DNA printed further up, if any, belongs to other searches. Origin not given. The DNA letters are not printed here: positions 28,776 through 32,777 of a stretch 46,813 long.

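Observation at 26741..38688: Six-gene ORFan operon encoding a membrane-associated assembly with no recognisable enzyme or NTPase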

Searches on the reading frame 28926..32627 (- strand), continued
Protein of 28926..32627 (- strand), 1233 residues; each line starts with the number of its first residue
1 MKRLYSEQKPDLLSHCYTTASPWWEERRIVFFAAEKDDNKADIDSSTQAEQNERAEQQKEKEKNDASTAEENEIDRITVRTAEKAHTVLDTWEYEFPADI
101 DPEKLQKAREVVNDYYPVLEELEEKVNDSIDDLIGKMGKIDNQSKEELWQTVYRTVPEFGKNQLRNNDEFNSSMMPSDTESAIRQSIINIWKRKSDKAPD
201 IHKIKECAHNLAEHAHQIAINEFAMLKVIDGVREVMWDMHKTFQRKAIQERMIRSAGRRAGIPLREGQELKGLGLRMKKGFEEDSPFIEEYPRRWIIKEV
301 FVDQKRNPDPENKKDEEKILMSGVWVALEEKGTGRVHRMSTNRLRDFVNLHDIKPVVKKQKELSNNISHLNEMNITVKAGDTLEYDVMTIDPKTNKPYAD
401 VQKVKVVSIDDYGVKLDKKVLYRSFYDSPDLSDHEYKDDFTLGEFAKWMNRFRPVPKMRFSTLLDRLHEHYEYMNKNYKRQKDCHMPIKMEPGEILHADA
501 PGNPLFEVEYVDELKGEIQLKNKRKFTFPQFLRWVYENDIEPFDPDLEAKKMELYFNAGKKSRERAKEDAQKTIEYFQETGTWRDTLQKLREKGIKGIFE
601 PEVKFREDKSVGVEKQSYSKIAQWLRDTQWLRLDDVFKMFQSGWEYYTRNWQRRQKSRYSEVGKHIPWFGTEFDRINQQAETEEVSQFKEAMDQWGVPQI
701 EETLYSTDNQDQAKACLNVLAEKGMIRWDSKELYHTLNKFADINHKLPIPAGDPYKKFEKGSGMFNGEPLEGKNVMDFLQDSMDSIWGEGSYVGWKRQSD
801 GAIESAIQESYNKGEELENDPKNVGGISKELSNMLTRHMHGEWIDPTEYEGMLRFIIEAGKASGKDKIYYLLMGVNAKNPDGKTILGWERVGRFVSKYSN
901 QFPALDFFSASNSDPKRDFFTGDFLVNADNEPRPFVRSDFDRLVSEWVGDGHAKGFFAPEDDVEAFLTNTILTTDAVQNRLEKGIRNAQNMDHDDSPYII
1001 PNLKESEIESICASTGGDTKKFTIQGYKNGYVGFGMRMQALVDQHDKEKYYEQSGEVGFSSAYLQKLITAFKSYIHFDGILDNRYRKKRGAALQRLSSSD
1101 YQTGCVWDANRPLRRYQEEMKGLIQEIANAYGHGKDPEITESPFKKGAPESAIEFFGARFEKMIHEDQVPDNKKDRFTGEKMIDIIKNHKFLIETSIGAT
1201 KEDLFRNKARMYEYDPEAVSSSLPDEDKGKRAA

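Call 62: list_cluster_members(proteins=[P0067, P0068, P0074, P0093, P0120, P0150, P0185, P0199, P0202, P0208])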
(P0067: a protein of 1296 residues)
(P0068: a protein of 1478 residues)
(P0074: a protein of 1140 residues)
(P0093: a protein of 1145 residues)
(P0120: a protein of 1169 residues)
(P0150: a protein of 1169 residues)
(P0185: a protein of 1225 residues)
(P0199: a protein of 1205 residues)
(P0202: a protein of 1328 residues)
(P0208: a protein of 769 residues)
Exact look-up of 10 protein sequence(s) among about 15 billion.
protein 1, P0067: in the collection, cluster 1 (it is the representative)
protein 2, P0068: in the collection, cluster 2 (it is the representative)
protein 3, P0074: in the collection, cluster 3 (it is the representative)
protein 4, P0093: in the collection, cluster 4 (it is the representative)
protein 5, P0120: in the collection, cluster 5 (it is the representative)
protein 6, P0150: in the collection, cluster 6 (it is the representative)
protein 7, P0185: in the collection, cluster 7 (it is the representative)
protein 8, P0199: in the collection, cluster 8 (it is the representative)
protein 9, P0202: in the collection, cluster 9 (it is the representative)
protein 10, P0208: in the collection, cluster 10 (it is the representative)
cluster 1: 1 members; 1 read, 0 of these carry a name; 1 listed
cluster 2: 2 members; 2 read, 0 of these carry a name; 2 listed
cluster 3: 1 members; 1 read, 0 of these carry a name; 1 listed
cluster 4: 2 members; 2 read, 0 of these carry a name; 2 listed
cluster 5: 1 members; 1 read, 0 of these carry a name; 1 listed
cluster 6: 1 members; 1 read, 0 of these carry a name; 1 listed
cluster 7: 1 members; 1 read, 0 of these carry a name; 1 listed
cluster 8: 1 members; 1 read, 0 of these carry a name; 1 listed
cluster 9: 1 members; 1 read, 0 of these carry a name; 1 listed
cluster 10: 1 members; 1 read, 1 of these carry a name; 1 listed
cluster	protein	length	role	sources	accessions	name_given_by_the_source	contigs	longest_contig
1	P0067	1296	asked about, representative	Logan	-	-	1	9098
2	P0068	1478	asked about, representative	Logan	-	-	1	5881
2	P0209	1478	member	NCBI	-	-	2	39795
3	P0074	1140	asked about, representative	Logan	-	-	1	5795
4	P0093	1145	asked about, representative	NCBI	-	-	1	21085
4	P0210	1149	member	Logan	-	-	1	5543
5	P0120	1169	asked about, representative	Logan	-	-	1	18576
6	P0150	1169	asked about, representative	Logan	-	-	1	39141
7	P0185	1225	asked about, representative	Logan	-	-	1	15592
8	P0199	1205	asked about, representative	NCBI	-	-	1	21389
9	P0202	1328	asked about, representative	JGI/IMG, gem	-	-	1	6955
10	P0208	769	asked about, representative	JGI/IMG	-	hypothetical protein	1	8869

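Call 63: search_protein_families(library=pfam, proteins=[P0068, P0074, P0120, P0150, P0185, P0199, P0202], max_evalue=0.01)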
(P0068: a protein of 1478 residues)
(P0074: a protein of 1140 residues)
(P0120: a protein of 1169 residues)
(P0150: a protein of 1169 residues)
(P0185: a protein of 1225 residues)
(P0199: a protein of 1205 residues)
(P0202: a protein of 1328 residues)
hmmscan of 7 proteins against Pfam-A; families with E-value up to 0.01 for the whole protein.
P0068 (1478 aa): 0 families

P0074 (1140 aa): 0 families

P0120 (1169 aa): 0 families

P0150 (1169 aa): 1 family
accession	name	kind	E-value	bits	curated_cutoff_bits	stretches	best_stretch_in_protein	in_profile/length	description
PF14389.11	Lzipper-MIP1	-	4.2e-05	24.2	32.2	1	159-215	30-80/84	Leucine-zipper of ternary complex factor MIP1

P0185 (1225 aa): 0 families

P0199 (1205 aa): 0 families

P0202 (1328 aa): 0 families

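Call 64: predict_structure(alignment_id=A10)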
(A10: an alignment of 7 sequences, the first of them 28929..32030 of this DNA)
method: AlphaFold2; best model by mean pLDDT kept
length: 1034 residues; sequences in the alignment: 7
mean_pLDDT: 58.3   pTM: 0.35
mean pLDDT of the five models: 58.3, 57.6, 55.9, 55.8, 55.3
residues with pLDDT >= 90: 0; 70-90: 379; 50-70: 291; < 50: 364
segments of 3 or more residues with pLDDT < 50: 1-5, 15-44, 82-87, 106-122, 157-161, 226-231, 301-304, 382-490, 663-666, 700-744, 760-771, 791-825, 886-911, 969-977, 995-1034
pLDDT, mean of each block of 10 residues (from residue 1): 49 48 40 40 53 66 66 65 50 74 52 38 66 71 73 58 62 75 79 62 82 74 55 67 78 84 84 73 69 73 58 82 77 79 73 66 74 65 41 30 24 26 30 33 37 39 35 33 38 58 78 74 68 81 73 65 67 74 71 64 71 69 62 76 73 75 52 64 63 56 36 28 32 35 52 54 45 53 52 32 29 27 47 70 77 65 78 74 45 31 35 65 85 79 68 73 69 47 82 48 36 31 32 25
secondary structure, 60 per line:
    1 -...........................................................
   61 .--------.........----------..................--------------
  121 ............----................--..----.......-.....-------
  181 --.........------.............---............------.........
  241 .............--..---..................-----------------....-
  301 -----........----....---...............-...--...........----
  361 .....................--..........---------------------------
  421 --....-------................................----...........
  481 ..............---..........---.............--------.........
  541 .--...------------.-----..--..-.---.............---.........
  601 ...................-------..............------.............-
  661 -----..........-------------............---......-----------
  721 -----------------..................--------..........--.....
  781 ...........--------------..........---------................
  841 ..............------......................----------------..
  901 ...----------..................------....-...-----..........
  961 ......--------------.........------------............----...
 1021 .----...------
elements in order (helices of 4 or more, strands of 3 or more residues): H2-61 E70-78 E89-106 E121-132 E137-141 H142-152 H161-167 H169-173 E183-191 E198-210 E214-225 E235-242 H243-253 H261-278 E296-299 E306-313 E318-321 E325-328 H329-339 E341-343 H346-356 H361-381 H384-393 H423-426 H434-465 H470-494 H498-507 H511-523 H532-541 H576-588 H592-619 H627-640 H647-659 H666-675 H689-700 H704-709 H738-755 H764-773 H776-791 H806-815 H825-854 H861-882 H899-903 H914-931 H938-941 H951-966 H981-989 H1002-1013 H1018-1021

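Call 68: fold_search(model_id=the predicted structure, library=pdb)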
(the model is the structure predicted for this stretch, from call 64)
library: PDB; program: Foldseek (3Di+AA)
matches with E <= 10: 377; with E <= 0.001: 0
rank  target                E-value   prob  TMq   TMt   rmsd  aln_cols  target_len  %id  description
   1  5h7c_C                4.5e-03  0.69  0.08  0.16  21.1       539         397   10  Crystal structure of a repeat protein with two Protein A-DHR14 repeat modules (released 2017-06-28)
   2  7uve_A                2.8e-02  0.54  0.06  0.18  19.9       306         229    9  Drosophila melanogaster setdb1-tuor domain with peptide H3K9me2K14ac (released 2022-08-10)
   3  8f7a_A                8.8e-02  0.13  0.09  0.11  24.6       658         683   10  Cryo-EM structure of Importin-9 bound to RanGTP (released 2023-07-26)
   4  5ila_B                1.3e-01  0.28  0.05  0.18  22.8       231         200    9  Deg9 protease domain (released 2017-03-08)
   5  3w3t                  1.4e-01  0.11  0.08  0.08  22.4       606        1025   12  Crystal structure of Kap121p (released 2013-04-10)
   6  4c5e_C                1.5e-01  0.16  0.07  0.12  18.6       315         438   12  Crystal structure of the minimal Pho-Sfmbt complex (P21 spacegroup) (released 2013-11-13)
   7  9hcj_C0               2.1e-01  0.11  0.09  0.08  23.8       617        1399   10  D. discoideum nuclear pore complex (released 2024-12-25)
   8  9y6s_6o               2.3e-01  0.06  0.06  0.03  58.5       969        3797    8  96-nm repeat of the Leishmania tarentolae doublet microtubule (released 2025-12-17)
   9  5dlq_A                2.9e-01  0.08  0.09  0.10  23.9       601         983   11  Crystal structure of RanGTP-Exportin 4-eIF5A complex (released 2016-06-22)
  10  7r6k_I                3.0e-01  0.14  0.10  0.16  23.1       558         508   12  State E2 nucleolar 60S ribosomal intermediate - Model for Noc2/Noc3 region (released 2022-11-09)
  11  9e2g_0A               3.0e-01  0.06  0.05  0.07  42.4       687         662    9  Cryo-EM structure of 48 nm repeat of microtubule doublet from T. brucei flagellum (released 2025-03-12)
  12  9j4p_A                3.3e-01  0.09  0.04  0.13  23.8       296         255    8  Regulatory domain and kinase domain of ALPK1 protein (released 2025-07-30)
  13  3qo6_C                4.0e-01  0.07  0.04  0.08  21.1       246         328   10  Crystal structure analysis of the plant protease Deg1 (released 2011-05-04)
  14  3w3x_A                4.4e-01  0.08  0.09  0.09  21.0       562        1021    8  Crystal structure of Kap121p bound to Pho4p (released 2013-04-10)
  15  3wxm_F                4.6e-01  0.20  0.06  0.14  16.5       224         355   13  Crystal structure of archaeal Pelota and GTP-bound EF1 alpha complex (released 2014-09-03)
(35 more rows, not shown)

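Call 75: search_protein_families(library=pfam, alignment_id=A13, max_evalue=1)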
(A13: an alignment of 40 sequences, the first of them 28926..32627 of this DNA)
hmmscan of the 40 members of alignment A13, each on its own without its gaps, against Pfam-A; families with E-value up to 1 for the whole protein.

A. member 1, window:28926-32627:- (1233 aa): 0 families

B. families by the number of members that match (of 40 scanned): 52 families (the first 25 are shown)
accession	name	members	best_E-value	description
PF14389.11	Lzipper-MIP1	1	4.2e-05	Leucine-zipper of ternary complex factor MIP1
PF07832.17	Bse634I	1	0.0046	Cfr10I/Bse634I restriction endonuclease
PF07318.18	DUF1464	1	0.0061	Protein of unknown function (DUF1464)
PF17482.7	Phage_sheath_1C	1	0.0069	Phage tail sheath C-terminal domain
PF22975.2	EPS8_2nd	1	0.0089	EPS8 spectrin-like domain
PF07426.16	Dynactin_p22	1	0.011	Dynactin subunit p22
PF12010.13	DUF3502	1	0.011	Domain of unknown function (DUF3502)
PF21109.2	Stonustoxin_helical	1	0.012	Stonustoxin helical domain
PF00075.30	RNase_H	1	0.018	RNase H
PF06480.20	FtsH_ext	1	0.018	FtsH Extracellular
PF14301.12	DUF4376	1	0.022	Domain of unknown function (DUF4376)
PF21551.2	CSL4_N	1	0.026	Exosome complex component CSL4, N-terminal domain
PF22215.1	MLKL_N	1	0.027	Mixed lineage kinase domain-like N-terminal domain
PF09496.15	CENP-O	1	0.041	Cenp-O kinetochore centromere component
PF00497.25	SBP_bac_3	1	0.042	Bacterial extracellular solute-binding proteins, family 3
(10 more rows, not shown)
